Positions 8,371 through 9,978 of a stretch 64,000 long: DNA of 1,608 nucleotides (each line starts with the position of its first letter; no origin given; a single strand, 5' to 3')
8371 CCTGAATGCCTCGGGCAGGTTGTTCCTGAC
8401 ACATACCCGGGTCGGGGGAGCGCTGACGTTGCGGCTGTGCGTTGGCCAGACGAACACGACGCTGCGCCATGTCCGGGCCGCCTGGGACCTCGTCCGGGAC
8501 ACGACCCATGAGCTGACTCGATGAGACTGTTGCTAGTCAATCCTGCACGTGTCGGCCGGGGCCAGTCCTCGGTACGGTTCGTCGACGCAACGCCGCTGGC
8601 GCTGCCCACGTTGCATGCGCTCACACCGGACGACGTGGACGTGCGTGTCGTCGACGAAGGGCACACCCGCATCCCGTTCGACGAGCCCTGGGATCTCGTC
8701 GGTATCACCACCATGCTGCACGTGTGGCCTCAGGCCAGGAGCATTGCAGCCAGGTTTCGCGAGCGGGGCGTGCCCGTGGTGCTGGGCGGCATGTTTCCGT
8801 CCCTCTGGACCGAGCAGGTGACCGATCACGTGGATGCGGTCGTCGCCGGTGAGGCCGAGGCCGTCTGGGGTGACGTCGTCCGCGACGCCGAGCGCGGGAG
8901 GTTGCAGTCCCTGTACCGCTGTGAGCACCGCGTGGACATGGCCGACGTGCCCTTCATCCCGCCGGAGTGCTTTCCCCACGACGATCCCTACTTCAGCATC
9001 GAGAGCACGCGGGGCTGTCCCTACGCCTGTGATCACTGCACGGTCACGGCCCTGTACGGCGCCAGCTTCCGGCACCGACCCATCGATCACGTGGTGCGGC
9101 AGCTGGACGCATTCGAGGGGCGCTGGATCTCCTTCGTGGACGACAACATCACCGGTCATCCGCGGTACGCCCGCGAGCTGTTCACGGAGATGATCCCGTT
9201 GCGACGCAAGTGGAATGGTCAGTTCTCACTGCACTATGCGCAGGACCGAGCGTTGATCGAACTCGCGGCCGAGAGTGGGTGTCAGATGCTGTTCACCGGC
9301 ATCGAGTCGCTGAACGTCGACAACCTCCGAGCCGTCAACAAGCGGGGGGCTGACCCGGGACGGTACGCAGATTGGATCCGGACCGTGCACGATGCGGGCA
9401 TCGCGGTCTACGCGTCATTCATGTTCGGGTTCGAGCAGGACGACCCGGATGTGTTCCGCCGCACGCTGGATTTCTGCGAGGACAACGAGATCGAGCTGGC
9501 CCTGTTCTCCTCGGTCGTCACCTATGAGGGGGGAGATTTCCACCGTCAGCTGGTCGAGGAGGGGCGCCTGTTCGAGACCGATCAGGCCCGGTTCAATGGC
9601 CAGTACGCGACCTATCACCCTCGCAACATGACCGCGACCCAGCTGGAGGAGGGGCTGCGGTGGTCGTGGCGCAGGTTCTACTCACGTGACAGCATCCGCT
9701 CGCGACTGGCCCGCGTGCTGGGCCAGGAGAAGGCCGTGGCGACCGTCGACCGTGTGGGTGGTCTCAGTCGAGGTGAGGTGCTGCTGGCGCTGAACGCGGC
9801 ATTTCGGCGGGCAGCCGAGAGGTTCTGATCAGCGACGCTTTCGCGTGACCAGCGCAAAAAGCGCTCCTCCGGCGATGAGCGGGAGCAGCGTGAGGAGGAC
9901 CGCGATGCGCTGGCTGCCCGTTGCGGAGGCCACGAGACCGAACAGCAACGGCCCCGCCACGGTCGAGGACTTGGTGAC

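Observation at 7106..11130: Aromatic amino-acid decarboxylase coupled to a B12-radical-SAM enzyme, with a convergent Atg22-type exporter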

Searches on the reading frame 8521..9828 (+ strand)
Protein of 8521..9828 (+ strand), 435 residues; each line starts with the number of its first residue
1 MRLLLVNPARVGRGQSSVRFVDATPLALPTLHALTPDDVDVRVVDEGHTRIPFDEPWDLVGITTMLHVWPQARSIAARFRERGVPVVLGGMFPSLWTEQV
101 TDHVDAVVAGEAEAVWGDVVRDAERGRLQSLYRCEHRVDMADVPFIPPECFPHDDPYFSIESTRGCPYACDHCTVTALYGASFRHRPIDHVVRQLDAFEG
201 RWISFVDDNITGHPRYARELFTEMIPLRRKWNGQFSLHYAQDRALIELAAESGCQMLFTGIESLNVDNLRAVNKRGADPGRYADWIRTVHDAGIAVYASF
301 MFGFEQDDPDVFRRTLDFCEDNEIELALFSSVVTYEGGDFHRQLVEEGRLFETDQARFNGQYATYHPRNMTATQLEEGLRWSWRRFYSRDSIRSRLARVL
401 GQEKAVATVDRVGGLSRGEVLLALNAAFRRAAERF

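Call 7: search_protein_families(library=pfam, proteins=[window:8521-9828:+])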
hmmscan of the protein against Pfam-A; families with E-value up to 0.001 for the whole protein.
window:8521-9828:+ (435 aa): 2 families
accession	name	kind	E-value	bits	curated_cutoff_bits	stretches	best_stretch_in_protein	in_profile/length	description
PF04055.27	Radical_SAM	-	9.2e-13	49.1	29.5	1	160-319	1-166/166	Radical SAM superfamily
PF02310.24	B12-binding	-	1e-05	25.8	32.1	1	54-115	49-116/121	B12 binding domain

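Call 8: search_protein_families(library=ncbifam, proteins=[window:8521-9828:+])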
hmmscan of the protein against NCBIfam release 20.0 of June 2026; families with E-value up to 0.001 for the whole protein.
window:8521-9828:+ (435 aa): 16 families
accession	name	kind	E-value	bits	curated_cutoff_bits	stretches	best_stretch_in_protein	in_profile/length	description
TIGR04479.1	bcpD_PhpK_rSAM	subfamily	7.2e-22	77.4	600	1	157-322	241-409/504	PhpK family radical SAM P-methyltransferase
TIGR03471.1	HpnJ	equivalog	2.6e-18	66.2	577.6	1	155-391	195-437/472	hopanoid biosynthesis associated radical SAM protein HpnJ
TIGR04013.1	B12_SAM_MJ_1487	hypoth_equivalog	1.5e-17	63.6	251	1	76-197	63-191/382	TIGR04013 family B12-binding domain/radical SAM domain-containing protein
NF050148.1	rSAM_ApyD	equivalog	5.7e-15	54.7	750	1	84-319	104-363/645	RiPP biosynthesis radical SAM protein ApyD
TIGR02026.1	BchE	equivalog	6e-15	55.1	481.35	1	161-391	198-432/497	magnesium-protoporphyrin IX monomethyl ester anaerobic oxidative cyclase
TIGR04072.2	rSAM_ladder_B12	equivalog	5.2e-14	51.7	360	1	70-388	84-417/443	lipid biosynthesis B12-binding/radical SAM protein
TIGR04014.1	B12_SAM_MJ_0865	equivalog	1.7e-13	50.2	360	1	63-199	47-202/434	methyl-coenzyme M reductase glutamine C-methyltransferase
TIGR04367.1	HpnR_B12_rSAM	equivalog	6.6e-13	48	650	1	155-320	184-350/490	hopanoid C-3 methylase HpnR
NF040546.1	rSAM_CUAEP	equivalog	3.2e-11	42.6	500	1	160-319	174-338/468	CUAEP/CCAEP-tail radical SAM (seleno)protein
NF038361.1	rSAM_Sden_1168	equivalog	9.7e-11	40.9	575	1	142-322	270-451/560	Sden_1168 family B12-binding radical SAM P-methyltransferase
TIGR04295.1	B12_rSAM_oligo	hypoth_equivalog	2.4e-08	33.1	400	1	159-275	202-315/422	TIGR04295 family B12-binding domain-containing radical SAM protein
TIGR03975.1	rSAM_ocin_1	subfamily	3.5e-08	32.4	281.85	1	156-314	260-422/606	RiPP maturation radical SAM C-methyltransferase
NF033712.0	B12_rSAM_KedN5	subfamily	9.9e-06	24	700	0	160-316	198-364/624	KedN5 family methylcobalamin-dependent radical SAM C-methyltransferase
NF045585.1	rSAM_slr0320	equivalog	1.8e-05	23.5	775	1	153-216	231-297/511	photosystem II high light acclimation radical SAM protein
NF033070.1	rSAM_AprD4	equivalog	1.9e-05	23.8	500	1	159-380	198-425/456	AprD4 family radical SAM diol-dehydratase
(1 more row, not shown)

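Call 10: search_solved_structures(query=window:8521-9828:+, max_evalue=0.01)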
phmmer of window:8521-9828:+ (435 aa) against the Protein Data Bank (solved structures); distinct sequences matched with E-value up to 0.01: 2.
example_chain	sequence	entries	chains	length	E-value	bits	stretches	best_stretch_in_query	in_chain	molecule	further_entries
9ccb_A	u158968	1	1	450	1.8e-07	33.5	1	144-325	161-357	Radical SAM core domain-containing protein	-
6fd2_B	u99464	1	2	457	1.4e-06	30.6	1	157-380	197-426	Putative apramycin biosynthetic oxidoreductase 4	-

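Call 11: find_homologous_proteins(query=window:8521-9828:+, max_evalue=1e-10)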
Query window:8521-9828:+ (435 aa): 759 proteins with E <= 1e-10 among 8000 candidates; the best 120 are listed.
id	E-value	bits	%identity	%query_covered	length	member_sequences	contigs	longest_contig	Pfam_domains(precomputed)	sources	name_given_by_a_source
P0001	0.0e+0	1014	100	100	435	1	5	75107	PF04055.28,PF02310.25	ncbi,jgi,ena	-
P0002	4.1e-249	845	84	100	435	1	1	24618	PF04055.28,PF02310.25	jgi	jgi:radical SAM superfamily enzyme YgiQ (UPF0313 family)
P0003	1.3e-236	804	79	100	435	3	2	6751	PF04055.28,PF02310.25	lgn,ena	-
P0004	4.8e-234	795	78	100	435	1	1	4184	PF04055.28,PF02310.25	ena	-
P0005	1.8e-183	628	60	100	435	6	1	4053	PF04055.28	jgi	-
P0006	3.4e-180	618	57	100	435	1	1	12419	PF04055.28,PF02310.25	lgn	-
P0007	4.0e-177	608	57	100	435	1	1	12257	PF04055.28,PF02310.25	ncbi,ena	-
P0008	3.3e-175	601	58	100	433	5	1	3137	PF04055.28,PF02310.25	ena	-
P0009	7.5e-175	600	57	100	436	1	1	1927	PF04055.28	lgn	-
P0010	3.2e-174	598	58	100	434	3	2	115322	PF04055.28,PF02310.25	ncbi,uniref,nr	ncbi:MAG: radical SAM protein [Candidatus Auribacter fodinae]|uniref:Radical SAM protein n=1 Tax=Can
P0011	2.2e-173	595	59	100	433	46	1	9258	PF04055.28,PF02310.25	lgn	-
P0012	1.2e-172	593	58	100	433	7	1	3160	PF04055.28,PF02310.25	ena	-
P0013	1.3e-172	593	59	100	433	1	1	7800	PF04055.28,PF02310.25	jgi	-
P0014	3.7e-172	591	59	93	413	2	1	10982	PF04055.28,PF02310.25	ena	-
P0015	5.4e-172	591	59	100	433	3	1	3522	PF04055.28,PF02310.25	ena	-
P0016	6.6e-172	590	57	100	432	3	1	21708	PF04055.28,PF02310.25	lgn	-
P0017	1.5e-171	589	57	100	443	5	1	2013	PF04055.28,PF02310.25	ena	-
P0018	2.0e-171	589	57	100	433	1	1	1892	PF04055.28,PF02310.25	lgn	-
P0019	9.3e-171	587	57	100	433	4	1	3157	PF04055.28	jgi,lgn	jgi:radical SAM superfamily enzyme YgiQ (UPF0313 family)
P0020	1.1e-170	586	56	100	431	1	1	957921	PF04055.28,PF02310.25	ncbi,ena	-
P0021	2.0e-170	585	56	100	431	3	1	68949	PF04055.28,PF02310.25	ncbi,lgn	-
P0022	1.1e-169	583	59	100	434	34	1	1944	PF04055.28,PF02310.25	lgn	-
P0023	3.1e-169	582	57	100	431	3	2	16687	PF04055.28,PF02310.25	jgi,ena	-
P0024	3.3e-169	581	58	100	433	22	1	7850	PF04055.28,PF02310.25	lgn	-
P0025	3.6e-169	581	57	100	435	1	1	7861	PF04055.28,PF02310.25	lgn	-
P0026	5.2e-169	581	57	100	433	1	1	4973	PF04055.28,PF02310.25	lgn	-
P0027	3.8e-167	575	58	100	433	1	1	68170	PF04055.28,PF02310.25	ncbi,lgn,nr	ncbi:MAG: B12-binding domain-containing radical SAM protein [Nitrospirae bacterium]|nr:MAG: B12-bind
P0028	4.0e-167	575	57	100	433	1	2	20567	PF04055.28,PF02310.25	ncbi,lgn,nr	ncbi:MAG: B12-binding domain-containing radical SAM protein [Nitrospirae bacterium]|nr:B12-binding d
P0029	1.2e-166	573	57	100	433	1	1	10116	PF04055.28,PF02310.25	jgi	-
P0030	9.2e-166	570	56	100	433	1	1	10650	PF04055.28,PF02310.25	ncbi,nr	ncbi:MAG: B12-binding domain-containing radical SAM protein [Thermodesulfovibrio sp.]|nr:B12-binding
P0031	1.6e-165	569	57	100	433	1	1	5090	PF04055.28,PF02310.25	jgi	-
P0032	4.0e-165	568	58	95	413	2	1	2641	PF04055.28,PF02310.25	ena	-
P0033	4.6e-162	558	56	100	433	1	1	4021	PF04055.28,PF02310.25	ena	-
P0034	1.2e-161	557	55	100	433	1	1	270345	PF04055.28,PF02310.25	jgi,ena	-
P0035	1.8e-161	556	54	100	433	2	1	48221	PF04055.28,PF02310.25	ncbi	-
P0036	9.5e-161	554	55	100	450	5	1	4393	PF04055.28,PF02310.25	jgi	-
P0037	5.5e-158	544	57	95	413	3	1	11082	PF04055.28,PF02310.25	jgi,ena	-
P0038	4.0e-157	542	56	94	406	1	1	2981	PF04055.28,PF02310.25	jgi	jgi:radical SAM superfamily enzyme YgiQ (UPF0313 family)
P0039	1.5e-156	540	54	100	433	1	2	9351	PF04055.28,PF19864.6,PF02310.25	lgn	-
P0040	7.7e-153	528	53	100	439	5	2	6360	PF04055.28,PF02310.25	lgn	-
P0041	1.5e-151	523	51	100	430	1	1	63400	PF04055.28,PF02310.25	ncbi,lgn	-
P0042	1.9e-151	523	52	100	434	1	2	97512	PF04055.28,PF19864.6,PF02310.25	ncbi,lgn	-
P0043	2.5e-151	523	52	100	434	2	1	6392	PF04055.28,PF02310.25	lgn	-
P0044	4.3e-151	522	56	93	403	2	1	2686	PF04055.28,PF02310.25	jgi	jgi:radical SAM superfamily enzyme YgiQ (UPF0313 family)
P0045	1.2e-150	520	54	100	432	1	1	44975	PF04055.28,PF02310.25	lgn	-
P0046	8.9e-149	514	51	100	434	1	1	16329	PF04055.28,PF19864.6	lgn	-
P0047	9.1e-143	494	51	100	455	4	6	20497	PF04055.28,PF02310.25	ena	-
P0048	6.3e-142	492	51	100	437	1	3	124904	PF04055.28,PF02310.25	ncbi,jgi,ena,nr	ncbi:MAG TPA: radical SAM protein [bacterium]|nr:radical SAM protein [bacterium]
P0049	1.7e-139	484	49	100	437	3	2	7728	PF04055.28,PF13282.12,PF02310.25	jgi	jgi:radical SAM superfamily enzyme YgiQ (UPF0313 family)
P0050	5.1e-139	482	49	100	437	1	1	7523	PF04055.28,PF02310.25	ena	-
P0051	4.0e-137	476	48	100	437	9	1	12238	PF04055.28,PF02310.25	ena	-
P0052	3.3e-136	473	49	100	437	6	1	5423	PF04055.28,PF13282.12,PF02310.25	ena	-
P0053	6.7e-136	472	49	100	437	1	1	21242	PF04055.28,PF02310.25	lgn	-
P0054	1.0e-135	471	49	100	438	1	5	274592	PF04055.28,PF02310.25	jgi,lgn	jgi:radical SAM superfamily enzyme YgiQ (UPF0313 family)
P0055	1.6e-135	470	49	100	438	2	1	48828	PF04055.28,PF02310.25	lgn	-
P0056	2.9e-135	470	48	100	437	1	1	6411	PF04055.28,PF02310.25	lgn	-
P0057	3.8e-135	469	56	85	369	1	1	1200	PF04055.28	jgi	jgi:radical SAM superfamily enzyme YgiQ (UPF0313 family)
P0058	1.2e-134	468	48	100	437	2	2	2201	PF04055.28,PF13282.12,PF02310.25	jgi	-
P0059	4.2e-134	466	50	95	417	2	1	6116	PF04055.28,PF13282.12,PF02310.25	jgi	jgi:radical SAM superfamily enzyme YgiQ (UPF0313 family)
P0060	1.4e-133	464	47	100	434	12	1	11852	PF04055.28,PF19864.6,PF02310.25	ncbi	-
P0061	1.0e-132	461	47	99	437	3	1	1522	PF04055.28,PF13282.12,PF02310.25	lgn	-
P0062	2.0e-132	460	47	100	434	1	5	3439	PF04055.28,PF19864.6,PF02310.25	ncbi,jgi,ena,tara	tara:strand:+ start:160 stop:1464 length:1305 start_codon:yes stop_codon:yes gene_type:complete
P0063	2.6e-132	460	46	100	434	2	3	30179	PF04055.28,PF19864.6,PF02310.25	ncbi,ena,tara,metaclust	tara:strand:+ start:359 stop:1663 length:1305 start_codon:yes stop_codon:yes gene_type:complete|meta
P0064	8.1e-132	458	47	100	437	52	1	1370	PF04055.28,PF13282.12,PF02310.25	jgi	jgi:radical SAM superfamily enzyme YgiQ (UPF0313 family)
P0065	1.5e-130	454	46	100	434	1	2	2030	PF04055.28,PF13282.12,PF19864.6,PF02310.25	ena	-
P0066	1.8e-130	454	47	100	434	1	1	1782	PF04055.28,PF13282.12,PF02310.25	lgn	-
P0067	1.3e-124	435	48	99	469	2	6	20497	PF04055.28,PF13282.12,PF02310.25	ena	-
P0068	4.5e-122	426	46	95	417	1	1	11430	PF04055.28,PF13282.12,PF02310.25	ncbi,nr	ncbi:MAG: radical SAM protein [Candidatus Aureabacteria bacterium]|nr:radical SAM protein [Candidatu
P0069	2.7e-120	420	49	87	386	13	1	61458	PF04055.28,PF13282.12,PF02310.25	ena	-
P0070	5.9e-96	340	41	99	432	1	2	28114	PF04055.28,PF02310.25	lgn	-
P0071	3.7e-95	337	43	91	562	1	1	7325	PF04055.28,PF13282.12,PF02310.25,PF13466.13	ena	-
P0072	4.4e-95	337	44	83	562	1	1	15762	PF04055.28,PF13282.12,PF02310.25,PF13466.13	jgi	-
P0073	7.9e-95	336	44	83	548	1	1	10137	PF04055.28,PF13282.12,PF02310.25,PF13466.13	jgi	-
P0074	2.0e-94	335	41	99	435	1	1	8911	PF04055.28,PF02310.25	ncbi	-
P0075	3.8e-94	334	40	91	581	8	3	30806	PF01740.27,PF04055.28,PF02310.25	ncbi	-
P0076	9.4e-94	333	38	100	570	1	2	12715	PF04055.28,PF02310.25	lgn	-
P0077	1.1e-92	329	40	91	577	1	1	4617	PF04055.28,PF02310.25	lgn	-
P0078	1.3e-92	329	39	92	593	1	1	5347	PF04055.28,PF02310.25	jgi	-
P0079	1.3e-92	329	39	92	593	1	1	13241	PF04055.28,PF02310.25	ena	-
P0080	1.4e-92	329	41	90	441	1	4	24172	PF04055.28,PF02310.25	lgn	-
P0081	1.9e-92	328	39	91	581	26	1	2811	PF01740.27,PF04055.28,PF02310.25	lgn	-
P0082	2.3e-92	328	39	92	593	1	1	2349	PF04055.28,PF02310.25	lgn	-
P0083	7.2e-92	327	40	94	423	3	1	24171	PF04055.28,PF02310.25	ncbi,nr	ncbi:MAG: B12-binding domain-containing radical SAM protein [Candidatus Desulforudis sp.]|nr:B12-bin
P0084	2.1e-91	325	41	91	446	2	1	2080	PF04055.28,PF02310.25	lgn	-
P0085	8.4e-91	323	40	94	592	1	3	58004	PF04055.28,PF13282.12,PF02310.25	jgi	jgi:radical SAM superfamily enzyme YgiQ (UPF0313 family)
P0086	2.8e-90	321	42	83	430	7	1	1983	PF04055.28,PF19864.6,PF02310.25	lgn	-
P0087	9.0e-90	320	42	83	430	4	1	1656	PF04055.28,PF02310.25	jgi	jgi:radical SAM superfamily enzyme YgiQ (UPF0313 family)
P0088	1.7e-89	319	37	100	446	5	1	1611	PF04055.28,PF02310.25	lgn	-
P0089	3.5e-89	318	42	91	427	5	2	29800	PF04055.28,PF02310.25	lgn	-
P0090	1.1e-88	316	38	100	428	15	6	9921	PF04055.28,PF02310.25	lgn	-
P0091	1.3e-88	316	39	91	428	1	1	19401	PF04055.28,PF02310.25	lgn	-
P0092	3.4e-88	314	40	86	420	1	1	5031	PF04055.28,PF02310.25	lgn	-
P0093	4.2e-88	314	41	91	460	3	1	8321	PF04055.28,PF02310.25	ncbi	ncbi:MAG: radical SAM protein [Armatimonadota bacterium]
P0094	1.1e-87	313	40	92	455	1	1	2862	PF04055.28,PF02310.25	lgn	-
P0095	2.3e-87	312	42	85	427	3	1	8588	PF04055.28,PF19864.6,PF02310.25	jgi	jgi:radical SAM superfamily enzyme YgiQ (UPF0313 family)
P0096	3.4e-86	308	41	84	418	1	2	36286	PF04055.28,PF02310.25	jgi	jgi:radical SAM superfamily enzyme YgiQ (UPF0313 family)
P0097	1.0e-85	306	41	93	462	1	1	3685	PF04055.28,PF02310.25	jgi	jgi:radical SAM superfamily enzyme YgiQ (UPF0313 family)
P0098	1.1e-85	306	41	91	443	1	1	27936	PF04055.28,PF02310.25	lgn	-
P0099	1.4e-85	306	41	91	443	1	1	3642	PF04055.28,PF02310.25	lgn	-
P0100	1.7e-85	306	40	91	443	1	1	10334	PF04055.28,PF02310.25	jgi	-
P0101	3.2e-85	305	39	99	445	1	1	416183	PF04055.28,PF02310.25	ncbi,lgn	-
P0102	5.1e-85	304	36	98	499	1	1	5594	PF04055.28,PF13282.12,PF02310.25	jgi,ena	-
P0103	6.6e-85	304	38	87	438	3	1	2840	PF04055.28,PF13282.12,PF02310.25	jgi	jgi:radical SAM superfamily enzyme YgiQ (UPF0313 family)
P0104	8.8e-85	303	40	86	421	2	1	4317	PF04055.28,PF02310.25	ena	-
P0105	1.3e-84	303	41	90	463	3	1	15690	PF04055.28,PF02310.25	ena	-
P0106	1.7e-84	302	39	91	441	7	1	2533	PF04055.28,PF19864.6,PF02310.25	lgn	-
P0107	3.5e-84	301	39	91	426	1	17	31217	PF04055.28,PF02310.25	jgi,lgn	-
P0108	4.5e-84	301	39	99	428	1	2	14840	PF04055.28,PF02310.25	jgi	jgi:radical SAM superfamily enzyme YgiQ (UPF0313 family)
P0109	4.5e-84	301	38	91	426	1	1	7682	PF04055.28,PF02310.25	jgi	jgi:radical SAM superfamily enzyme YgiQ (UPF0313 family)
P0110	6.7e-84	300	39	91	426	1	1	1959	PF04055.28,PF02310.25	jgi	-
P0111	7.6e-84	300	38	91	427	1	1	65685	PF04055.28,PF02310.25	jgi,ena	-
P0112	8.4e-84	300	40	94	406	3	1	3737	PF04055.28,PF02310.25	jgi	jgi:radical SAM superfamily enzyme YgiQ (UPF0313 family)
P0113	2.3e-83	299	39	91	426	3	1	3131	PF04055.28,PF02310.25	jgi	jgi:radical SAM superfamily enzyme YgiQ (UPF0313 family)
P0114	2.7e-83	298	40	85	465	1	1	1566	PF04055.28,PF02310.25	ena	-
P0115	3.4e-83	298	39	87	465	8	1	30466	PF04055.28,PF02310.25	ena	-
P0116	3.5e-83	298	40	86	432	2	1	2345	PF04055.28,PF13282.12,PF02310.25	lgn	-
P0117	6.2e-83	297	39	86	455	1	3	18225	PF04055.28,PF02310.25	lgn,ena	-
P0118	7.5e-83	297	40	87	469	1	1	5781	PF04055.28,PF02310.25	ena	-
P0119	1.2e-82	296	40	94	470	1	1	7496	PF04055.28,PF02310.25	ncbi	ncbi:MAG: radical SAM protein [bacterium]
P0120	1.4e-82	296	38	92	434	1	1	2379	PF04055.28,PF02310.25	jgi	jgi:radical SAM superfamily enzyme YgiQ (UPF0313 family)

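Call 12: find_encoding_contigs(protein=P0002, flank=8000, max_places=3)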
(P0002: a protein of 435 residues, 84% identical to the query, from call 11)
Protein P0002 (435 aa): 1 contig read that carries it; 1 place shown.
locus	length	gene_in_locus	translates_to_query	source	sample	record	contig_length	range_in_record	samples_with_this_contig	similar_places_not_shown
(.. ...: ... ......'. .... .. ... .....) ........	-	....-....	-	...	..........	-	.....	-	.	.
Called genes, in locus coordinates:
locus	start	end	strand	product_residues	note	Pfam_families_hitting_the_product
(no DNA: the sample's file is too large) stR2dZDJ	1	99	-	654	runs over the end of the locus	PF02384:N6_Mtase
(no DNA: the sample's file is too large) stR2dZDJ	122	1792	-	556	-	PF00375:SDF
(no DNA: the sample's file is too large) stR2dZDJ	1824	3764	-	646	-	PF13360:PQQ_2 (faint)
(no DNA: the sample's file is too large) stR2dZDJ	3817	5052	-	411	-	PF16697:Yop-YscD_cpl, PF00498:FHA, PF00512:HisKA, PF02518:HATPase_c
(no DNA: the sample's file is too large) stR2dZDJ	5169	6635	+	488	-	PF00282:Pyridoxal_deC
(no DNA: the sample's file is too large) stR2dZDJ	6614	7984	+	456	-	PF11617:Cu-binding_MopE (weak), PF15780:ASH (weak)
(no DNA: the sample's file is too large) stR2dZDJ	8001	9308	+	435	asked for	PF02310:B12-binding (weak), PF04055:Radical_SAM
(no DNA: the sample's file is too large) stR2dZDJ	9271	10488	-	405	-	PF07690:MFS_1, PF11700:ATG22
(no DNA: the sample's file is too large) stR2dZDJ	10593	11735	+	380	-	PF00072:Response_reg, PF00563:EAL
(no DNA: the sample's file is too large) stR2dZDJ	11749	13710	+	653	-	PF00989:PAS (weak), PF08447:PAS_3, PF08448:PAS_4 (faint), PF00512:HisKA (faint), PF02518:HATPase_c, PF00072:Response_reg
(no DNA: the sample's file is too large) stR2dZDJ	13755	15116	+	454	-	?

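Call 13: find_encoding_contigs(protein=P0010, flank=8000, max_places=3)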
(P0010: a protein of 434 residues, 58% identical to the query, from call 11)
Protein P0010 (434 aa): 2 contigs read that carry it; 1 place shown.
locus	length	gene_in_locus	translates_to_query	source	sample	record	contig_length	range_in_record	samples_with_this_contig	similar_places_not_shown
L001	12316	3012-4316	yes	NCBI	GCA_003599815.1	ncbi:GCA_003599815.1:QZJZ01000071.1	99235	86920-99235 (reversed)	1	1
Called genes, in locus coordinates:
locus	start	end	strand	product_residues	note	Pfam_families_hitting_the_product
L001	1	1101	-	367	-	PF02350:Epimerase_2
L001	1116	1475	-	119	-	PF00892:EamA, PF00893:Multi_Drug_Res (faint)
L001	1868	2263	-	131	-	PF00380:Ribosomal_S9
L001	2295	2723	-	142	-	PF00572:Ribosomal_L13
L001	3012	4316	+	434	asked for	PF02310:B12-binding (weak), PF04055:Radical_SAM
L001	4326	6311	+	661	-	-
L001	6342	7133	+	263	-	PF23023:Anti-Pycsar_Apyc1, PF00753:Lactamase_B (faint), PF12706:Lactamase_B_2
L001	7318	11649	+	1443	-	PF01676:Metalloenzyme, PF06415:iPGM_N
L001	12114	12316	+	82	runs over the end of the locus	-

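Call 14: find_encoding_contigs(protein=P0020, flank=8000, max_places=3)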
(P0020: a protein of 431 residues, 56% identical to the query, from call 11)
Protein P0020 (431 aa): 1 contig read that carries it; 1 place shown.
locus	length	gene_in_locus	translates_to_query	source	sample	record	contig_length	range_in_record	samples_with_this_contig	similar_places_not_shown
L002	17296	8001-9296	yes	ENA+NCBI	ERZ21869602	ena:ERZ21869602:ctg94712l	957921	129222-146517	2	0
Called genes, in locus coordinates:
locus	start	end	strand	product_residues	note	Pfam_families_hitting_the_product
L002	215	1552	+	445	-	-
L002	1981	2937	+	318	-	PF13385:Laminin_G_3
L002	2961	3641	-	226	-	-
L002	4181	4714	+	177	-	-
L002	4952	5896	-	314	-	PF01436:NHL (faint), PF08450:SGL, PF10282:Lactonase (faint), PF13360:PQQ_2 (faint), PF24684:Vgb_lyase, PF24814:WD40_Prp19 (weak), PF25174:Beta-prop_THOC3 (weak), PF21959:DUF6923, +4 more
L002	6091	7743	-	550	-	PF00801:PKD (faint), PF18911:PKD_4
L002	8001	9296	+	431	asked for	PF02310:B12-binding (weak), PF04055:Radical_SAM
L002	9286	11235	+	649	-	-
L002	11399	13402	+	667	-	PF13414:TPR_11 (faint), PF13428:TPR_14 (faint), PF13431:TPR_17 (faint), PF13432:TPR_16 (faint), PF07719:TPR_2 (faint), PF13424:TPR_12 (weak), PF14559:TPR_19 (weak), PF00515:TPR_1 (weak), +2 more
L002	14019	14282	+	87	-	PF05899:Cupin_3, PF07883:Cupin_2 (weak)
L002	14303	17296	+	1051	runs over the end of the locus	PF13263:PHP_C (faint), PF27218:MJ0043_C (weak), PF00580:UvrD-helicase, PF13086:AAA_11 (faint), PF13245:AAA_19, PF13604:AAA_30 (faint), PF13361:UvrD_C, PF13538:UvrD_C_2 (faint)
